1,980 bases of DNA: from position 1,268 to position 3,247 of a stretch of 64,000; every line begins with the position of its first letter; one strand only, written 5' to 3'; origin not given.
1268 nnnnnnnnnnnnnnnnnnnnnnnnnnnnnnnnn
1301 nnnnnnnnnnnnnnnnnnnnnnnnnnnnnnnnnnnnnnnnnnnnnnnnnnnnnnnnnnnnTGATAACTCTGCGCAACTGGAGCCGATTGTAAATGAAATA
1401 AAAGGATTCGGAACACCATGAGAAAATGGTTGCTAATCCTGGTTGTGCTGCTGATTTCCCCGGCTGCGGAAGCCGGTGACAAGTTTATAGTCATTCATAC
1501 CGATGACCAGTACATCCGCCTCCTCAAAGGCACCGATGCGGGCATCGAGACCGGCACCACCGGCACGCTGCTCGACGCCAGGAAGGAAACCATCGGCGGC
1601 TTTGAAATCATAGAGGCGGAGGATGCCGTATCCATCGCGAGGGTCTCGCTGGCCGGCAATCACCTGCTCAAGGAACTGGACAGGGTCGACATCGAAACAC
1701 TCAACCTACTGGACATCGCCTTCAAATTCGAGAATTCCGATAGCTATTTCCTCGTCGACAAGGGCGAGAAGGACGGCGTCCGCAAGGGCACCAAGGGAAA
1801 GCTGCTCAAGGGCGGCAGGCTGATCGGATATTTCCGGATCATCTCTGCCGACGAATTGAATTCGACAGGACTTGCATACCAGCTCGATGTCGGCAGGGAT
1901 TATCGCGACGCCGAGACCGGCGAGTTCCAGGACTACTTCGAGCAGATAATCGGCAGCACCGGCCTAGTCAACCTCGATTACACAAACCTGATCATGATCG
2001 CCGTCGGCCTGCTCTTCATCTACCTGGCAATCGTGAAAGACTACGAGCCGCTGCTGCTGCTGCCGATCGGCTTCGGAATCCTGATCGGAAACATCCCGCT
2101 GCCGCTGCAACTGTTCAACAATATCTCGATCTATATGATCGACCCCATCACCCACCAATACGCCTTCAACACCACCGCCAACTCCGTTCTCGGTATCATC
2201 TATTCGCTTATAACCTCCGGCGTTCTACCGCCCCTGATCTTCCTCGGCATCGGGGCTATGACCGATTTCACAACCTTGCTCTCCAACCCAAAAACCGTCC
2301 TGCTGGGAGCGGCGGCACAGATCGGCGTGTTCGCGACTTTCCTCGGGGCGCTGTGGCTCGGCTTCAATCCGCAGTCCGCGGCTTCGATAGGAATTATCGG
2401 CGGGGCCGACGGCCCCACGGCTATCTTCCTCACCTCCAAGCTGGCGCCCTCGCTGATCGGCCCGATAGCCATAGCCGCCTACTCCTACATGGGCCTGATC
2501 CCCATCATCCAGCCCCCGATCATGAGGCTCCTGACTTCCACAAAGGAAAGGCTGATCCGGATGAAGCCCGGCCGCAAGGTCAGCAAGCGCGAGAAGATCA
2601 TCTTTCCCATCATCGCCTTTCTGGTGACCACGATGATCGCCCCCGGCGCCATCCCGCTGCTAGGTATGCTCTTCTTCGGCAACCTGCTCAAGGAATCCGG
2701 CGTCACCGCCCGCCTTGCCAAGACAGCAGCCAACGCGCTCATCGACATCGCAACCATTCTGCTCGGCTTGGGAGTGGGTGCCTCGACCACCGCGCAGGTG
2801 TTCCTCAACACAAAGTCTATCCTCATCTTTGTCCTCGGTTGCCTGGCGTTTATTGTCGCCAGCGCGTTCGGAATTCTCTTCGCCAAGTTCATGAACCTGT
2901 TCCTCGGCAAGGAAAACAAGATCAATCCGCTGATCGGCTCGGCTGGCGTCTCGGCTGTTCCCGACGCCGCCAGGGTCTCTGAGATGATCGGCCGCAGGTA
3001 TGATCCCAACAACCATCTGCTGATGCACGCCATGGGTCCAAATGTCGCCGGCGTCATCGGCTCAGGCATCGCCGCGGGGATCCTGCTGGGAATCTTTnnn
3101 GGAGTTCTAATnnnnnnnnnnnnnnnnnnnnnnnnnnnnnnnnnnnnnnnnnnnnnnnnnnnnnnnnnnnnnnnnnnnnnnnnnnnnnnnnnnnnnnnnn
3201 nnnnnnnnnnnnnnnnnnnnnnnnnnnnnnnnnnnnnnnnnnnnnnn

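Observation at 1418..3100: OadB-type Na+ pump subunit carries an N-terminal ~180-aa signal-anchored, internally duplicated extension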

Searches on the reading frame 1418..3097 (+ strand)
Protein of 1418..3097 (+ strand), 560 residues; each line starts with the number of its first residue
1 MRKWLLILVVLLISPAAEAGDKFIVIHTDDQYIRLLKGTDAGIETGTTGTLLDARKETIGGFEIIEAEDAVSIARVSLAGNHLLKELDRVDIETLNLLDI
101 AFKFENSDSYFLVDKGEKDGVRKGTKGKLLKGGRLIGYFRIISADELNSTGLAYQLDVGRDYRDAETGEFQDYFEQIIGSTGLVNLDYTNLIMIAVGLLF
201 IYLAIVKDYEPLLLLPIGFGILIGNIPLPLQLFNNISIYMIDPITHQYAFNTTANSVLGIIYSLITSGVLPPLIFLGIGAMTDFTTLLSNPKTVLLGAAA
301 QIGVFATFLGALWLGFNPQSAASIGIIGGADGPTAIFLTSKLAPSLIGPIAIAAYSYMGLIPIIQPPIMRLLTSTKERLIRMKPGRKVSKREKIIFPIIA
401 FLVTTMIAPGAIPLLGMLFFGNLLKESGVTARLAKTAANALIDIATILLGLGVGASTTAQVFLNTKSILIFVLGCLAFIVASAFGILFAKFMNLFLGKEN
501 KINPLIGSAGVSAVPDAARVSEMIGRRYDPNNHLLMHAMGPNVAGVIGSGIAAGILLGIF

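Call 3: search_protein_families(library=pfam, proteins=[window:1418-3097:+], max_evalue=0.1)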
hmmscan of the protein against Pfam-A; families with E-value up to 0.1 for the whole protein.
window:1418-3097:+ (560 aa): 1 family
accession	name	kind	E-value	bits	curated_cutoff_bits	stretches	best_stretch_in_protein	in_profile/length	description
PF03977.18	OAD_beta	-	1.4e-148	495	31.6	1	190-559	2-348/349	Na+-transporting oxaloacetate decarboxylase beta subunit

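Call 4: search_protein_families(library=ncbifam, proteins=[window:1418-3097:+], max_evalue=0.1)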
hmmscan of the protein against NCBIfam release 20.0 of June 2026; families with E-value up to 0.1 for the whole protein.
window:1418-3097:+ (560 aa): 5 families
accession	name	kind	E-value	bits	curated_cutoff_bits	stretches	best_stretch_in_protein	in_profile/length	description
TIGR01109.1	Na_pump_decarbB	subfamily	7.4e-147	489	190.6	1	190-555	2-354/354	sodium ion-translocating decarboxylase subunit beta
NF012020.0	PRK15476.1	subfamily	1.9e-123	412.8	820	2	255-557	120-427/433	oxaloacetate decarboxylase subunit beta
NF012021.0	PRK15477.1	subfamily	6.7e-123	411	824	2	255-557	120-427/433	oxaloacetate decarboxylase subunit beta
NF012019.0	PRK15475.1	subfamily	1.1e-122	410.3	822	2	255-557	120-427/433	oxaloacetate decarboxylase subunit beta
TIGR03136.1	malonate_biotin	equivalog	2e-50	172.3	596.9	1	188-557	22-393/399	Na+-transporting malonate decarboxylase, carboxybiotin decarboxylase subunit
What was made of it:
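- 1985..3100 (+): Carboxybiotin decarboxylase / Na+ channel domain (OAD_beta), residues 190-560, plus stop codon. PF03977 495 bits; TIGR01109 489 bits (calls 3, 4).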

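Call 9: find_homologous_proteins(query=window:1418-3097:+, max_evalue=1e-10)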
Query window:1418-3097:+ (560 aa): 8000 proteins with E <= 1e-10 among 8000 candidates; the best 120 are listed.
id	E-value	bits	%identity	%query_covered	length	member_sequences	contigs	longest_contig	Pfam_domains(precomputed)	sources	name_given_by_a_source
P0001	0.0e+0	1199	100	100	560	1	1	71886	PF03977.19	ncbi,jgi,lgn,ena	-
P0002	0.0e+0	1196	100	100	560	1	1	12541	PF03977.19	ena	-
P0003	0.0e+0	1115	93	100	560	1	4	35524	PF03977.19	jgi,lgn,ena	-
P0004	1.2e-296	1003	83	100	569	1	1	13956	PF03977.19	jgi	jgi:sodium ion-translocating decarboxylase beta subunit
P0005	2.6e-268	909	76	99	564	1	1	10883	PF03977.19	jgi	jgi:sodium ion-translocating decarboxylase beta subunit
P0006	1.6e-266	903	74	100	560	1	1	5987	PF03977.19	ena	-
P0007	5.7e-251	852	72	97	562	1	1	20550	PF03977.19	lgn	-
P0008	1.6e-245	834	71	95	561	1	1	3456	PF03977.19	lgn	-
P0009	6.4e-245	832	70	100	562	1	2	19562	PF03977.19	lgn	-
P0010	3.1e-242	823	70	97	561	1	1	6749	PF03977.19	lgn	-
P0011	6.0e-242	822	97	71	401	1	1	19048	PF03977.19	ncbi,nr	ncbi:MAG TPA: sodium ion-translocating decarboxylase subunit beta [Acidobacteriota bacterium]|nr:sod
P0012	9.2e-242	822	69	100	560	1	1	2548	PF03977.19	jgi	jgi:oxaloacetate decarboxylase beta subunit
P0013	6.5e-241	819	70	100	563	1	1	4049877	PF03977.19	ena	-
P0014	3.5e-233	793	67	100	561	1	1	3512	PF03977.19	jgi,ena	-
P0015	2.1e-232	791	68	97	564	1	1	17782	PF03977.19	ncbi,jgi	-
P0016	6.0e-232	789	67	100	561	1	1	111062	PF03977.19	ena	-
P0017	3.1e-231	787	67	100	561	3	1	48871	PF03977.19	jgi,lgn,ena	-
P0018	1.5e-230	785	66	100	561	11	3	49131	PF03977.19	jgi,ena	-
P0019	2.6e-230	784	67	100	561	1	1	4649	PF03977.19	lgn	-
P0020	5.8e-230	783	66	100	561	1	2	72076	PF03977.19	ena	-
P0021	1.1e-229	782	67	100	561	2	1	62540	PF03977.19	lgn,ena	-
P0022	5.1e-229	780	65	100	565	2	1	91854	PF03977.19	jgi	jgi:oxaloacetate decarboxylase beta subunit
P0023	7.5e-229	779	66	100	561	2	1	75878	PF03977.19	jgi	jgi:oxaloacetate decarboxylase beta subunit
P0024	8.4e-229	779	68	95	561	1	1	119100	PF03977.19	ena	-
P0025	1.8e-228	778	67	100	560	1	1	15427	PF03977.19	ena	-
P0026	1.4e-227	775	66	100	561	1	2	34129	PF03977.19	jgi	jgi:sodium ion-translocating decarboxylase beta subunit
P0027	2.4e-227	774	66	100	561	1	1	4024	PF03977.19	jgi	jgi:oxaloacetate decarboxylase beta subunit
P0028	4.3e-227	773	67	100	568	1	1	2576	PF03977.19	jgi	jgi:carboxybiotin decarboxylase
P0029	1.3e-226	772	65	100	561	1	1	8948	PF03977.19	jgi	jgi:oxaloacetate decarboxylase beta subunit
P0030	3.3e-225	767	65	100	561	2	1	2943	PF03977.19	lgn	-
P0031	5.8e-225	766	66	100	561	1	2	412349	PF03977.19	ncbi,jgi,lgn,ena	-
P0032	9.2e-225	766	65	100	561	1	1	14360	PF03977.19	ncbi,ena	-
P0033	3.3e-224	764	66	100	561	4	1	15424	PF03977.19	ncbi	-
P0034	7.5e-224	763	66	99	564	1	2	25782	PF03977.19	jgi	jgi:sodium ion-translocating decarboxylase beta subunit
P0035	7.9e-224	762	66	100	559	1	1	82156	PF03977.19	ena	-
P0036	1.6e-223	761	66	100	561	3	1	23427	PF03977.19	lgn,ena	-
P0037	4.3e-223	760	65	100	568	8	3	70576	PF03977.19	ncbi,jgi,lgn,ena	-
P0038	1.2e-222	759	65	100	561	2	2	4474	PF03977.19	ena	-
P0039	1.6e-221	755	65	100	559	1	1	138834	PF03977.19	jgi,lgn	jgi:sodium ion-translocating decarboxylase beta subunit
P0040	5.3e-220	750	63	99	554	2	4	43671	PF03977.19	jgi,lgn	jgi:oxaloacetate decarboxylase beta subunit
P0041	6.7e-220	750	65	97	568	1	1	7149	PF03977.19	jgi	jgi:oxaloacetate decarboxylase beta subunit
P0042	3.8e-219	747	64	100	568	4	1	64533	PF03977.19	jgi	-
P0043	9.0e-219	746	63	97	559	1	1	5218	PF03977.19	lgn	-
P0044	1.2e-218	745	64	96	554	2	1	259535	PF03977.19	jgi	jgi:oxaloacetate decarboxylase beta subunit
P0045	2.3e-218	744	64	100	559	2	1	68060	PF03977.19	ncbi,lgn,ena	-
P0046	5.6e-218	743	63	100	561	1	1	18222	PF03977.19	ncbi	-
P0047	9.6e-218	742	64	97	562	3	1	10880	PF03977.19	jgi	jgi:sodium ion-translocating decarboxylase beta subunit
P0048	1.2e-217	742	63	98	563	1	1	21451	PF03977.19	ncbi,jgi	-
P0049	1.7e-217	742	63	98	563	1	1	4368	PF03977.19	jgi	jgi:oxaloacetate decarboxylase beta subunit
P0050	4.9e-217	740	63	100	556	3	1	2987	PF03977.19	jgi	jgi:oxaloacetate decarboxylase beta subunit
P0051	1.0e-216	739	61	100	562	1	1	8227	PF03977.19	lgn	-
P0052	1.4e-216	739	62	99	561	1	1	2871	PF03977.19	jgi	jgi:oxaloacetate decarboxylase beta subunit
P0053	9.5e-216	736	63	97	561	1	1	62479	PF03977.19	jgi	-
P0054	1.2e-215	736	62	99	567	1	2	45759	PF03977.19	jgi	-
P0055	1.4e-215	735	63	97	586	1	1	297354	PF03977.19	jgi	jgi:carboxybiotin decarboxylase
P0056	2.7e-215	734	65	96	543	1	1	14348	PF03977.19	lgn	-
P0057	4.3e-215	734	61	99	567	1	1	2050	PF03977.19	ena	-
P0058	1.3e-214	732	63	98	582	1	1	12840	PF03977.19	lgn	-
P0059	2.3e-214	731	61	100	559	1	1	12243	PF03977.19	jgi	jgi:oxaloacetate decarboxylase beta subunit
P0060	4.1e-214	730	62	100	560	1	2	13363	PF03977.19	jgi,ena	-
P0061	4.5e-214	730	63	100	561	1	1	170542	PF03977.19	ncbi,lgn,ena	-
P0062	5.6e-214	730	63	97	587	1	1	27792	PF03977.19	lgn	-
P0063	1.1e-213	729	61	100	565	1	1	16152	PF03977.19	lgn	-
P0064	2.5e-213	728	63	99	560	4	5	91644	PF03977.19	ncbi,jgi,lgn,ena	-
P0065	1.0e-212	726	61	100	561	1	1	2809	PF03977.19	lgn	-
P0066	1.2e-212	726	62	100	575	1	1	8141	PF03977.19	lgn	-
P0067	3.1e-211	721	62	96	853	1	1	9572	PF02971.20,PF03977.19,PF07837.18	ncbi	-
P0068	5.5e-211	720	62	96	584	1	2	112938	PF03977.19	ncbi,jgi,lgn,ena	-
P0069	6.0e-211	720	61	97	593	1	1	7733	PF03977.19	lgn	-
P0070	1.5e-210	719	64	95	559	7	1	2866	PF03977.19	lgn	-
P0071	1.7e-210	719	63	97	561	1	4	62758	PF03977.19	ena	-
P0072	2.6e-210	718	62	100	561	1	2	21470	PF03977.19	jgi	-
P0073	3.1e-210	718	61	100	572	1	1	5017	PF03977.19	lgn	-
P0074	3.1e-209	714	61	99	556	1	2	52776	PF03977.19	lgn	-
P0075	4.6e-209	714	62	97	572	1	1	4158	PF03977.19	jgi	-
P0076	4.7e-208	710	59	100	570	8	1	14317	PF03977.19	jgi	jgi:oxaloacetate decarboxylase beta subunit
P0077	6.2e-208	710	60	100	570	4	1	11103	PF03977.19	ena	-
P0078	9.9e-208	709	60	100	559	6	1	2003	PF03977.19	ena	-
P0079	1.0e-206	706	60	100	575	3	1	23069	PF03977.19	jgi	-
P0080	7.0e-206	703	58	100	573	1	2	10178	PF03977.19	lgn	-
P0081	1.3e-205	702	61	100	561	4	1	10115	PF03977.19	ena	-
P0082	1.9e-205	702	61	98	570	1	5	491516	PF03977.19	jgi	-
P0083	2.8e-205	701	59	100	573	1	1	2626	PF03977.19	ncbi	-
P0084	4.8e-205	701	61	100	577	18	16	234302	PF03977.19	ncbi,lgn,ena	-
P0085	7.1e-205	700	60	96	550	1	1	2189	PF03977.19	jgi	jgi:oxaloacetate decarboxylase beta subunit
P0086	8.0e-204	696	61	96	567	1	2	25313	PF03977.19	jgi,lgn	-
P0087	1.0e-203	696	62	98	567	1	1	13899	PF03977.19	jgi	jgi:oxaloacetate decarboxylase beta subunit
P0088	3.7e-203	694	59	97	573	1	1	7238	PF03977.19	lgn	-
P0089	7.4e-203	693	61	95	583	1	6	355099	PF03977.19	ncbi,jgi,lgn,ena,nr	ncbi:MAG TPA: sodium ion-translocating decarboxylase subunit beta [Thermoanaerobaculaceae bacterium]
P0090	2.0e-202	692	60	95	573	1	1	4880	PF03977.19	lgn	-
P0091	8.0e-202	690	61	95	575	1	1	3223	PF03977.19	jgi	jgi:carboxybiotin decarboxylase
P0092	1.1e-201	689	59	95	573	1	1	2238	PF03977.19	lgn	-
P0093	1.2e-201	689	61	94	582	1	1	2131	PF03977.19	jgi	jgi:oxaloacetate decarboxylase beta subunit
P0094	1.7e-201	689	58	100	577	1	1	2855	PF03977.19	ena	-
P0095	2.0e-201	689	60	96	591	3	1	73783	PF03977.19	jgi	-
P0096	2.7e-201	688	61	97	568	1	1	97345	PF03977.19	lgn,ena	-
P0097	2.7e-201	688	59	100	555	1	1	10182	PF03977.19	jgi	-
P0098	3.4e-201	688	61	95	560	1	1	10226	PF03977.19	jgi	jgi:oxaloacetate decarboxylase beta subunit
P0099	4.5e-201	687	61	96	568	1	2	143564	PF03977.19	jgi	jgi:oxaloacetate decarboxylase beta subunit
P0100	5.0e-201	687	61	95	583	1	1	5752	PF03977.19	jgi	jgi:carboxybiotin decarboxylase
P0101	5.9e-201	687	61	94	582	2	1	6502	PF03977.19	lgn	-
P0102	8.9e-201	686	62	95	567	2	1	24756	PF03977.19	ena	-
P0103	1.0e-200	686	60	95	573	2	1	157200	PF03977.19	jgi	jgi:oxaloacetate decarboxylase beta subunit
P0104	1.8e-200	685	60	94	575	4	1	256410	PF03977.19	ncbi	-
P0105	2.7e-200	685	58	99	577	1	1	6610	PF03977.19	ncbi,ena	-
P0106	5.4e-200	684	60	94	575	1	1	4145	PF03977.19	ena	-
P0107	5.7e-200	684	61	98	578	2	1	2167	PF03977.19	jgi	jgi:carboxybiotin decarboxylase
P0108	6.3e-200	684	59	95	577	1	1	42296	PF03977.19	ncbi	-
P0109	8.0e-200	683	60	95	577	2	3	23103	PF03977.19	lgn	-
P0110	8.9e-200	683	60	94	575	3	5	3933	PF03977.19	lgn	-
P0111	9.0e-200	683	60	95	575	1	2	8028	PF03977.19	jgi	jgi:oxaloacetate decarboxylase beta subunit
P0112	1.6e-199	682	60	94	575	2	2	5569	PF03977.19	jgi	-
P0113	5.7e-199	680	58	100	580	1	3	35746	PF03977.19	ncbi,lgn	-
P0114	6.5e-199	680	60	98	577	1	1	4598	PF03977.19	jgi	jgi:oxaloacetate decarboxylase beta subunit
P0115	9.0e-199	680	59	99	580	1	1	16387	PF03977.19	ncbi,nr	ncbi:MAG TPA: sodium ion-translocating decarboxylase subunit beta [Vicinamibacterales bacterium]|nr:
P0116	9.3e-199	680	60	95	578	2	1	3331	PF03977.19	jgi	jgi:carboxybiotin decarboxylase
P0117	1.1e-198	680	60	94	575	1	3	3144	PF03977.19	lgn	-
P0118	1.2e-198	679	59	98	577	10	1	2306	PF03977.19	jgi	jgi:sodium ion-translocating decarboxylase beta subunit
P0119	1.2e-198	679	58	100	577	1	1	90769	PF03977.19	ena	-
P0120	1.4e-198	679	59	100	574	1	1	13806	PF03977.19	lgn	-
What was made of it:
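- All but one of the top 120 hits are 543-593 aa (P0067 is an 853-aa beta+FTCD fusion) at 94-100% coverage; the exception is an NCBI-truncated entry (call 9).
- Tried and rejected: This is a tool false negative, because the identical protein P0001 is in that database (call 9).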

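Call 18: list_cluster_members(proteins=[P0001, P0013, P0031, P0037, P0064, P0084, P0089, P0104, P0115, P0045])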
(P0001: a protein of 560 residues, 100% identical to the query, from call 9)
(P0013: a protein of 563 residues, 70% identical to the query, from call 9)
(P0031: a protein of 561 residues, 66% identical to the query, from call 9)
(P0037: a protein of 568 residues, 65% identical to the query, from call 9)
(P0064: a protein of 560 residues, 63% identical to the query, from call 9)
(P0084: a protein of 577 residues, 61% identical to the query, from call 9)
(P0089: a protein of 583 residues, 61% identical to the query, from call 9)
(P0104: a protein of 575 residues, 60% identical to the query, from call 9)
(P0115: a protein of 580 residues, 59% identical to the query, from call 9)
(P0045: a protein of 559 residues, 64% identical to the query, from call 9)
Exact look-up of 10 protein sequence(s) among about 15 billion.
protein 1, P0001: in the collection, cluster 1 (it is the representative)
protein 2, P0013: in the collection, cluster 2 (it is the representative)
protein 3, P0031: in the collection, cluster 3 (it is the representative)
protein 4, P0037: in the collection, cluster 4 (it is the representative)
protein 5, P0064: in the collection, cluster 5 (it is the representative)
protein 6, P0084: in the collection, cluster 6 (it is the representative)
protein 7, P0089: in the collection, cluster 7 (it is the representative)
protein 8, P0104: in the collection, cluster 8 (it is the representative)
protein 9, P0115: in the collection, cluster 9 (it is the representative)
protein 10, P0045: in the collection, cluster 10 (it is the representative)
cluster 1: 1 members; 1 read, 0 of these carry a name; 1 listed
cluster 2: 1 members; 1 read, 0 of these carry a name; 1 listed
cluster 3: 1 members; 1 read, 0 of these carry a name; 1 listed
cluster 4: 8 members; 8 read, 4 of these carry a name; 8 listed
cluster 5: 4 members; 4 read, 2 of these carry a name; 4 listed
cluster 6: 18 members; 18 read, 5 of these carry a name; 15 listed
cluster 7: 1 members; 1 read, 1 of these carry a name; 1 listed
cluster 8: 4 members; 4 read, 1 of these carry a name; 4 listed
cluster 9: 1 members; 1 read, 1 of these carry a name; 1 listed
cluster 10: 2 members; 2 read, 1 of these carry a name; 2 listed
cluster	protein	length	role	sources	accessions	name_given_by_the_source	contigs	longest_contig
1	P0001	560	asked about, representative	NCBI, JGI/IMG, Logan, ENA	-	-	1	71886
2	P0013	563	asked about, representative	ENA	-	-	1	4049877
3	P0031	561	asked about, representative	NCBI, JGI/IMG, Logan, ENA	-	-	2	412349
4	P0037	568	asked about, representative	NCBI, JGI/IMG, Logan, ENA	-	-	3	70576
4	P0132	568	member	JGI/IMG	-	oxaloacetate decarboxylase beta subunit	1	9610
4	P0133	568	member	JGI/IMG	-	sodium ion-translocating decarboxylase beta subunit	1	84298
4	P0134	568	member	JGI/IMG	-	carboxybiotin decarboxylase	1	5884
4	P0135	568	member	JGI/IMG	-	oxaloacetate decarboxylase beta subunit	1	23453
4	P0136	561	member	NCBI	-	-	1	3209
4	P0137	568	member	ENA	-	-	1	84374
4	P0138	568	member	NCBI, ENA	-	-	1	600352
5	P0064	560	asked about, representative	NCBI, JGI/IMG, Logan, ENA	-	-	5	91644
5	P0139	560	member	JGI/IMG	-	oxaloacetate decarboxylase beta subunit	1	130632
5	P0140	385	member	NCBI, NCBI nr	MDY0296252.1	MAG: sodium ion-translocating decarboxylase subunit beta [Acidobacteriota bacterium] | sodium ion-translocating decarboxylase subunit beta [Acidobacteriota bacterium]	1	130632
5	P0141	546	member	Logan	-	-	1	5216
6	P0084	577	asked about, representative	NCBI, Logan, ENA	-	-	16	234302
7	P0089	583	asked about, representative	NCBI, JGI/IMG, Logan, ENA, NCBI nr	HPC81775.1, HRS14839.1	MAG TPA: sodium ion-translocating decarboxylase subunit beta [Thermoanaerobaculaceae ... | sodium ion-translocating decarboxylase subunit beta [Thermoanaerobaculaceae bacterium]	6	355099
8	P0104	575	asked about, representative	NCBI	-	-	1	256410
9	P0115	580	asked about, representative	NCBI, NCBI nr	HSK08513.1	MAG TPA: sodium ion-translocating decarboxylase subunit beta [Vicinamibacterales ... | sodium ion-translocating decarboxylase subunit beta [Vicinamibacterales bacterium]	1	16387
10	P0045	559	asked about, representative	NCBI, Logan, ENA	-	-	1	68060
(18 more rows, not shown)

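Call 28: find_related_loci(query=A1, collection=genome_contigs, flank=5000)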
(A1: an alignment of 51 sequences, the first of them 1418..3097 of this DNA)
Query A1 (560 aa) in genome_contigs; peptide patterns used: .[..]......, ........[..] (x = any residue, [..] = any of these).
600 stretches matched a pattern (row limit reached: there are more); 599 encode a relative of the query (tblastn E <= 1e-3); the best 80 are kept; 80 distinct loci.
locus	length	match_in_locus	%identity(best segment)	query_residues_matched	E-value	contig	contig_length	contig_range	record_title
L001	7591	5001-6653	57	23-560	0e+0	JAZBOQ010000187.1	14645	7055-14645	MAG: Thermoanaerobaculales bacterium isolate bin.607 k117_6123281, whole genome shotgun sequence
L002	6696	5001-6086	67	181-557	3e-154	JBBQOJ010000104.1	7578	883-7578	MAG: Chitinophagales bacterium isolate Co_metawrap_223 Cmw_223_k141_25924967_length_7578_cov_6.0000, whole genome shotgu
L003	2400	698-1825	66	172-560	5e-165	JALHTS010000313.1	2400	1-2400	MAG: Ignavibacteriaceae bacterium isolate PFL30 seq_1433341, whole genome shotgun sequence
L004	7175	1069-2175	65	171-556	3e-152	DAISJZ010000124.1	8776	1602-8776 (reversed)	MAG TPA_asm: Spirochaetota bacterium isolate CTOTU18752 NODE_6168_length_8776_cov_19.406375, whole genome shotgun sequen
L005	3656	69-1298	61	154-557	2e-157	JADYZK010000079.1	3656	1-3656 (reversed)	MAG: Bacteroidales bacterium isolate SJ569 c_000000164844, whole genome shotgun sequence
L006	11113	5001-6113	64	175-558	6e-151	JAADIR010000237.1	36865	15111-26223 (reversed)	MAG: Chlorobiota bacterium isolate M_MetaBat.63 contig-127_1119, whole genome shotgun sequence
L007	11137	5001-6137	64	166-559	2e-150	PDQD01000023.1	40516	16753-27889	MAG: Flavobacteriia bacterium isolate DOLZORAL124_38_11 DolZOral124_scaffold_1353, whole genome shotgun sequence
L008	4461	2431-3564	64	164-557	3e-151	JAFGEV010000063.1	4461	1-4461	MAG: Prolixibacteraceae bacterium isolate Zod_Metabat.1255 k87_1130740, whole genome shotgun sequence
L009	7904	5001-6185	62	159-557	4e-146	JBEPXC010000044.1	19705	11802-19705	MAG: Sphingobacteriia bacterium isolate 01_S196.semibin_refined.189 NODE_564_length_19705_cov_3.676320, whole genome sho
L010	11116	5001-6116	63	172-558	1e-145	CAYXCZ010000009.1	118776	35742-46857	MAG TPA_asm: uncultured Lentimicrobiaceae bacterium isolate binchicken_co113_232 genome assembly, contig: NODE_149_lengt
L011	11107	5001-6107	63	171-556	4e-145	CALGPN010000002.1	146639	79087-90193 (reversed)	MAG: uncultured Desulfosoma sp. isolate N1_Bin_METABAT__187_1 genome assembly, contig: c_000000535221, whole genome shot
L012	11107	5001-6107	65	174-557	7e-145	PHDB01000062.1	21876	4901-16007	MAG: Bacteroidetes bacterium HGW-Bacteroidetes-6 08E140C01_scaffold_1657, whole genome shotgun sequence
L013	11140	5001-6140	63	169-560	8e-145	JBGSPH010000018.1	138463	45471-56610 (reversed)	MAG: Ignavibacteriaceae bacterium isolate JTS-AC3 k141_369888, whole genome shotgun sequence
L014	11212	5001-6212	60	143-556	9e-145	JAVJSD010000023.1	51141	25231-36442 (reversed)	MAG: Pirellulaceae bacterium isolate G1-WW12-08 k141_16526, whole genome shotgun sequence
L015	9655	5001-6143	61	165-560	3e-144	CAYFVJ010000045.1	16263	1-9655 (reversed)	MAG TPA_asm: uncultured Alteromonadaceae bacterium isolate ERP107533_co1_157 genome assembly, contig: NODE_2903_length_1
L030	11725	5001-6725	50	27-557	1e-141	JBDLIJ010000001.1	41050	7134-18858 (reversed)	MAG: Bacteroidota bacterium isolate MAG023 MAG023_1, whole genome shotgun sequence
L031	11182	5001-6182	60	160-557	1e-141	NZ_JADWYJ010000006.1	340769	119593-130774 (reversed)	Maribellus sp. CM-23 NODE_6_length_340769_cov_45.255228, whole genome shotgun sequence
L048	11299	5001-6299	56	93-557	3e-140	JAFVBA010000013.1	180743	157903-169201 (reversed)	MAG: Bacteroidales bacterium isolate RGIG5007 Roe_deer_Rumen-5__c2968, whole genome shotgun sequence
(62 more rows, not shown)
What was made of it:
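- Named members are Acidobacteriota, Thermoanaerobaculaceae, Vicinamibacterales and Holophagales (calls 9, 18, 28).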
